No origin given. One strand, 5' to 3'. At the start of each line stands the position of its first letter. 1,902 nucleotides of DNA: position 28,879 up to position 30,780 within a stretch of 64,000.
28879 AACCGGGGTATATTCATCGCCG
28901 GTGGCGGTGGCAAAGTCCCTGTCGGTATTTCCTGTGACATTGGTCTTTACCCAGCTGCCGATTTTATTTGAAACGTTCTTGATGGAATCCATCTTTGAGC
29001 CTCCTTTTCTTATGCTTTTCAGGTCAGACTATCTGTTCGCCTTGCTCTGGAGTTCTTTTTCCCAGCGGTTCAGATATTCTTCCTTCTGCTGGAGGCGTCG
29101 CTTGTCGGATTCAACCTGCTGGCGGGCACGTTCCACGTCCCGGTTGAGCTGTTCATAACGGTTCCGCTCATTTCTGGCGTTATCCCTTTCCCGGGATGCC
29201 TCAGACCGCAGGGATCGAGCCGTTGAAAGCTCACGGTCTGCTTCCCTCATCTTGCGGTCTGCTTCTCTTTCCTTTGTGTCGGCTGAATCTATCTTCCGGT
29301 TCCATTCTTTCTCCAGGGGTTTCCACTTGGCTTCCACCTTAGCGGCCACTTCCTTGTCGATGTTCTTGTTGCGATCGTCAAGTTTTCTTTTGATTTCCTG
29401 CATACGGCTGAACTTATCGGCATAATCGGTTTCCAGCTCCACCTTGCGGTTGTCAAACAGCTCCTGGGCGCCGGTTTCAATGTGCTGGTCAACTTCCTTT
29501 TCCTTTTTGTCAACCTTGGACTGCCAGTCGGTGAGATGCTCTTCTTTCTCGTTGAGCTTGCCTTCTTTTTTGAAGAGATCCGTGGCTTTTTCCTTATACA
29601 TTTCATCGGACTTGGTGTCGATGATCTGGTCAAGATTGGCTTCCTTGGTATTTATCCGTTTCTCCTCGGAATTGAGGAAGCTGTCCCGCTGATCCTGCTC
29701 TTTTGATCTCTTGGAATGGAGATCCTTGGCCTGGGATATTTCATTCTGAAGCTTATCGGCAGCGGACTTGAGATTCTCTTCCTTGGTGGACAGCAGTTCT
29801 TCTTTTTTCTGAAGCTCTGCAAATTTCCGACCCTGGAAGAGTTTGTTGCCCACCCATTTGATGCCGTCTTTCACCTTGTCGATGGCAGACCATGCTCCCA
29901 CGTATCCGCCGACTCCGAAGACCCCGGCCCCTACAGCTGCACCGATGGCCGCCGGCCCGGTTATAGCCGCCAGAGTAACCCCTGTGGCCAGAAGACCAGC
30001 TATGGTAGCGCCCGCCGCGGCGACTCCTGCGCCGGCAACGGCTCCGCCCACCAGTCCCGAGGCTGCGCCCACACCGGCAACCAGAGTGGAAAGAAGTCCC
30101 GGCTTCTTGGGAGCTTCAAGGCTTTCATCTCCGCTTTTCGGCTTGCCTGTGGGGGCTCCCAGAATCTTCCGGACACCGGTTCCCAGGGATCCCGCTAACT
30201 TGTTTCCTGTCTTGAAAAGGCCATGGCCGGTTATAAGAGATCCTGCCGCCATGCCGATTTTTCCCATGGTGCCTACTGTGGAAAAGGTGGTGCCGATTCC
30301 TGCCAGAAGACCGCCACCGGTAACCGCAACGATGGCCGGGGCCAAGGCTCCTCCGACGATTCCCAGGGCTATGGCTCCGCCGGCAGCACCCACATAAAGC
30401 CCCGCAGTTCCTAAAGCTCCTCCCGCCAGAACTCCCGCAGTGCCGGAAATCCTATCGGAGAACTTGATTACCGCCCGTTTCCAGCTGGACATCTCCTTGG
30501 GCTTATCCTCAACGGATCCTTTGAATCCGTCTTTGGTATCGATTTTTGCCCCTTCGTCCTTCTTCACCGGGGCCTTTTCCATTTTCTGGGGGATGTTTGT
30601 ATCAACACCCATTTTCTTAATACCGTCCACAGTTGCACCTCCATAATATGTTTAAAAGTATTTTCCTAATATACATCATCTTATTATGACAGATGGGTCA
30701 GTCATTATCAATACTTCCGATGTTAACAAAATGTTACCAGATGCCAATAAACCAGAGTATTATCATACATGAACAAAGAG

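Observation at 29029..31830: Recent duplication of a ~280-aa glycine-zipper module, one copy fused to a 250-aa charged coiled coil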

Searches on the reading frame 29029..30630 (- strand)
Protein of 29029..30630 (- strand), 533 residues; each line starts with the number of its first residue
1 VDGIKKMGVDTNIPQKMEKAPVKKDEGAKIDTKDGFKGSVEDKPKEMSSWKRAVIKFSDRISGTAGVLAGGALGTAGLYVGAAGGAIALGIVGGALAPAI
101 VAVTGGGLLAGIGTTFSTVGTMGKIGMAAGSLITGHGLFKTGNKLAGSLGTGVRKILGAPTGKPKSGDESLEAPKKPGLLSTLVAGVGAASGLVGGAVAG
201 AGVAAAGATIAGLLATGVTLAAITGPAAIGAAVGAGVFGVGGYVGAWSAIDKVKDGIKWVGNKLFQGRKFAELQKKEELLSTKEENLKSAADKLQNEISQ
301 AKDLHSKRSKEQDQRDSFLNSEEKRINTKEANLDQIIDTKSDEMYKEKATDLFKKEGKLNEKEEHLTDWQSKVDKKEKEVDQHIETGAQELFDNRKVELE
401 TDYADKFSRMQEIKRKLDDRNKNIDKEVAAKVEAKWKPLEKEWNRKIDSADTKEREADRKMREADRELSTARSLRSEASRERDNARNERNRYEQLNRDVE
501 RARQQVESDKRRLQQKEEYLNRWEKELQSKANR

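Call 6: search_protein_families(library=pfam, proteins=[window:29029-30630:-], max_evalue=0.1)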
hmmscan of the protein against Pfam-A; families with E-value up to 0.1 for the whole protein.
window:29029-30630:- (533 aa): 2 families
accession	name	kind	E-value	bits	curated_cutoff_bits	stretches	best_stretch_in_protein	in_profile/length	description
PF12072.13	RNase_Y_N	-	0.039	13.8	32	0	267-390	43-139/201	RNase Y N-terminal region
PF05752.16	Calici_MSP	-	0.094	13.1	25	0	244-312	5-72/165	Calicivirus minor structural protein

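Call 7: search_protein_families(library=ncbifam, proteins=[window:29029-30630:-], max_evalue=0.1)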
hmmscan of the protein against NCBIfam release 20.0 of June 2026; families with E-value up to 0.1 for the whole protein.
window:29029-30630:- (533 aa): 2 families
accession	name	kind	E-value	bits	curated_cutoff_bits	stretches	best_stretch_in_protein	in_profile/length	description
TIGR02168.1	SMC_prok_B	equivalog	2.8e-05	22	567.35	1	266-530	237-506/1181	chromosome segregation protein SMC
TIGR02169.1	SMC_prok_A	equivalog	0.0036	15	729.4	1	269-528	683-942/1165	chromosome segregation protein SMC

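Call 22: list_cluster_members(proteins=[P0001, window:29029-30630:-, window:27901-28992:-, window:26838-27839:-])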
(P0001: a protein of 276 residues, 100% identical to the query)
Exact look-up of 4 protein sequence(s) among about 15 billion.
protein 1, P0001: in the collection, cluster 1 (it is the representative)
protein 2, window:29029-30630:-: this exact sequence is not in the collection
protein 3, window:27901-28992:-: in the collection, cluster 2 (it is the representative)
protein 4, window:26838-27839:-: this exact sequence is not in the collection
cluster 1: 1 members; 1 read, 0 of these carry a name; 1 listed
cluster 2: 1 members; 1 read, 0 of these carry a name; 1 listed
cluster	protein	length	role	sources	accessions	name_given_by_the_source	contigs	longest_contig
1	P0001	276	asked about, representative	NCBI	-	-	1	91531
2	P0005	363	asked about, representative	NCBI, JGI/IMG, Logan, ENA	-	-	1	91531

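Call 77: predict_structure(alignment_id=A5)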
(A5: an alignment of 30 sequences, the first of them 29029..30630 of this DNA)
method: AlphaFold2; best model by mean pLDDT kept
length: 533 residues; sequences in the alignment: 30
mean_pLDDT: 59.9   pTM: 0.24
mean pLDDT of the five models: 59.9, 58.9, 58.2, 49.0, 46.7
residues with pLDDT >= 90: 17; 70-90: 223; 50-70: 48; < 50: 245
segments of 3 or more residues with pLDDT < 50: 1-77, 90-114, 116-118, 137-272
pLDDT, mean of each block of 10 residues (from residue 1): 38 34 35 33 39 41 34 46 50 43 42 50 54 50 38 39 35 35 39 42 41 38 41 39 36 36 40 55 72 77 80 81 78 79 85 88 90 88 86 89 90 88 80 83 86 87 83 77 73 74 74 75 69 58
secondary structure, 60 per line:
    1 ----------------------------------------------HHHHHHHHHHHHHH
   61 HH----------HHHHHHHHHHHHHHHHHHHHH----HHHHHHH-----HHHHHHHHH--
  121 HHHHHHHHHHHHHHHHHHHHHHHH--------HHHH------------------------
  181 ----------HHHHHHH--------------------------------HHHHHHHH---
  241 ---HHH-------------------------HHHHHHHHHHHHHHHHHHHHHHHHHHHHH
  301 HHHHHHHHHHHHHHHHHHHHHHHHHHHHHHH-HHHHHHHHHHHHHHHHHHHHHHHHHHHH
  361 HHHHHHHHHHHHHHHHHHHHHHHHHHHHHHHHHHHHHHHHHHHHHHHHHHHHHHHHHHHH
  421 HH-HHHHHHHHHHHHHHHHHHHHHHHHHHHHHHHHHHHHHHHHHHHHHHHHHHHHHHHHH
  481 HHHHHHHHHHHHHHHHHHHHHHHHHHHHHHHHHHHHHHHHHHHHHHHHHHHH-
elements in order: H47-62 H73-93 H98-104 H110-118 H121-144 H153-156 H191-197 H230-237 H272-331 H333-422 H424-532
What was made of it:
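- On Canonical heptad coiled coil: AlphaFold2 predicts helices of 60, 90 and 109 residues at pLDDT 72-90 (call 77).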

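Call 91: search_protein_families(library=phrogs, proteins=[window:29029-30630:-], max_evalue=0.01)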
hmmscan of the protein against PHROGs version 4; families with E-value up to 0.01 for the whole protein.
window:29029-30630:- (533 aa): 1 family
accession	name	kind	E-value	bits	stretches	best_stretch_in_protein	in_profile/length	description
phrog_7187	-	unknown function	0.00012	22.6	1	196-303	52-167/527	-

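Call 92: search_protein_families(library=padloc, proteins=[window:29029-30630:-], max_evalue=0.01)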
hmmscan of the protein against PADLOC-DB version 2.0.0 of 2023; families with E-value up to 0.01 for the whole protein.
window:29029-30630:- (533 aa): 0 families

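Call 113: fold_search(model_id=the predicted structure, library=pdb)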
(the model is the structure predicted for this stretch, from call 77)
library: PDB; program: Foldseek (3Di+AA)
matches with E <= 10: 15; with E <= 0.001: 0
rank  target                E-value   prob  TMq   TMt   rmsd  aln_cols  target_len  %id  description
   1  8b6f_BV               1.8e+00  0.08  0.07  0.24  15.9       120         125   11  Cryo-EM structure of NADH:ubiquinone oxidoreductase (complex-I) from respiratory supercomplex of Tetrahymena thermoph (released 2023-03-29)
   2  4r50_A                2.8e+00  0.10  0.09  0.36   8.8        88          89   23  Crystal Structure of CNG mimicking NaK-ETPP mutant cocrystallized with Li+ (released 2015-07-01)
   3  3vou_A                4.7e+00  0.08  0.10  0.29  11.4       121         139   19  The crystal structure of NaK-NavSulP chimera channel (released 2012-05-02)
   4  7tgh_R                5.7e+00  0.03  0.08  0.24  23.3       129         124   12  Cryo-EM structure of respiratory super-complex CI+III2 from Tetrahymena thermophila (released 2022-04-06)
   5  2cpt_MODEL_1_A        5.7e+00  0.03  0.07  0.23  20.7       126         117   13  Solution structure of MIT domain from human SKD1 (released 2005-11-19)
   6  9dvi_B                5.7e+00  0.02  0.06  0.11  18.4       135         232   13  Hetero-hexameric Hsp70-Hsp40-DafA complex (released 2025-10-22)
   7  4r50_B                6.8e+00  0.07  0.09  0.35   7.1        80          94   22  Crystal Structure of CNG mimicking NaK-ETPP mutant cocrystallized with Li+ (released 2015-07-01)
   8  3inq_A                7.8e+00  0.02  0.06  0.19  14.7       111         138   10  Crystal structure of BCL-XL in complex with W1191542 (released 2009-09-01)
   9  2l6j_MODEL_1_A        7.8e+00  0.02  0.08  0.19  14.0       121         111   13  Tah1 complexed by MEEVD (released 2011-12-28)
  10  8zp8_N6               7.8e+00  0.01  0.06  0.14  19.8       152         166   18  Respirasome open state 1 in presence of metformin(SC-MetO1) (released 2025-12-17)
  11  2n83_MODEL_1_B        8.3e+00  0.07  0.10  0.39  17.5       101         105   14  p75NTR DD:RIP2 CARD (released 2015-12-23)
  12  3k0d_B                8.8e+00  0.06  0.09  0.35   7.1        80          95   22  Crystal Structure of CNG mimicking NaK mutant, NaK-ETPP, K+ complex (released 2011-01-12)
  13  8gym_TH               9.4e+00  0.03  0.07  0.23  10.8       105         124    8  Cryo-EM structure of Tetrahymena thermophila respiratory mega-complex MC IV2+(I+III2+II)2 (released 2023-06-14)
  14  3k03_B                1.0e+01  0.04  0.09  0.32   6.8        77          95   23  Crystal Structure of CNG mimicking NaK mutant, NaK-DTPP, K+ complex (released 2011-01-12)
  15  8gt6_A                1.0e+01  0.03  0.09  0.15  16.6       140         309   16  human STING With agonist HB3089 (released 2022-12-28)

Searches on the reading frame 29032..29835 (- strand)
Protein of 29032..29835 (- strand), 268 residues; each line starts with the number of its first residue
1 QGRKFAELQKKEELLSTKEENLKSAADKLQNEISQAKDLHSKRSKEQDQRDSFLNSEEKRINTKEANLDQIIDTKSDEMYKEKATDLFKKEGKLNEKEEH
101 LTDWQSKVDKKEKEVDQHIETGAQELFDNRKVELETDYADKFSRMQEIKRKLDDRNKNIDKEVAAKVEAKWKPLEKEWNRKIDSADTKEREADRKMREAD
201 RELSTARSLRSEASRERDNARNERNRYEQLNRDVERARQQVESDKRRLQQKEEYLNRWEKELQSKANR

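Call 47: search_solved_structures(query=window:29032-29835:-, max_evalue=1)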
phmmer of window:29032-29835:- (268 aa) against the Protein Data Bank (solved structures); distinct sequences matched with E-value up to 1: 2.
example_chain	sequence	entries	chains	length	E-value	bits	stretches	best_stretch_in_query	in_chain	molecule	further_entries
4zry_B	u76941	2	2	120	0.38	13.8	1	208-256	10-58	Keratin, type II cytoskeletal 1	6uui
6xp5_U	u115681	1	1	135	0.4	13.7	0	181-222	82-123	Mediator of RNA polymerase II transcription subunit 21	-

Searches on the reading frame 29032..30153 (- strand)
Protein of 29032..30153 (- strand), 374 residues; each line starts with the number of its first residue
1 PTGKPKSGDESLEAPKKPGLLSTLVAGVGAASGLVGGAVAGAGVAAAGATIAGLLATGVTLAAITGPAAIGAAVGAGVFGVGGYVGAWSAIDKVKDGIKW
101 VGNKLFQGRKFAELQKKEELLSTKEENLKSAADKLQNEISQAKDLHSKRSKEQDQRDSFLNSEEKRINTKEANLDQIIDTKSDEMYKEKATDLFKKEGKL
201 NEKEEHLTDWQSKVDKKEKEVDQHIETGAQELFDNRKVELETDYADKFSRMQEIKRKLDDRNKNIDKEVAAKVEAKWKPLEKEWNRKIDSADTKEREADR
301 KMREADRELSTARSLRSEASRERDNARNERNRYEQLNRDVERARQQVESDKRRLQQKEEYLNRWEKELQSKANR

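Call 94: search_dna_similar(query=window:29032-30153:-, collection=phages, mode=protein, max_evalue=0.001, max_rows=15)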
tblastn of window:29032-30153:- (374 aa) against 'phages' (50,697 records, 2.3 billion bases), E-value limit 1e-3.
No match.
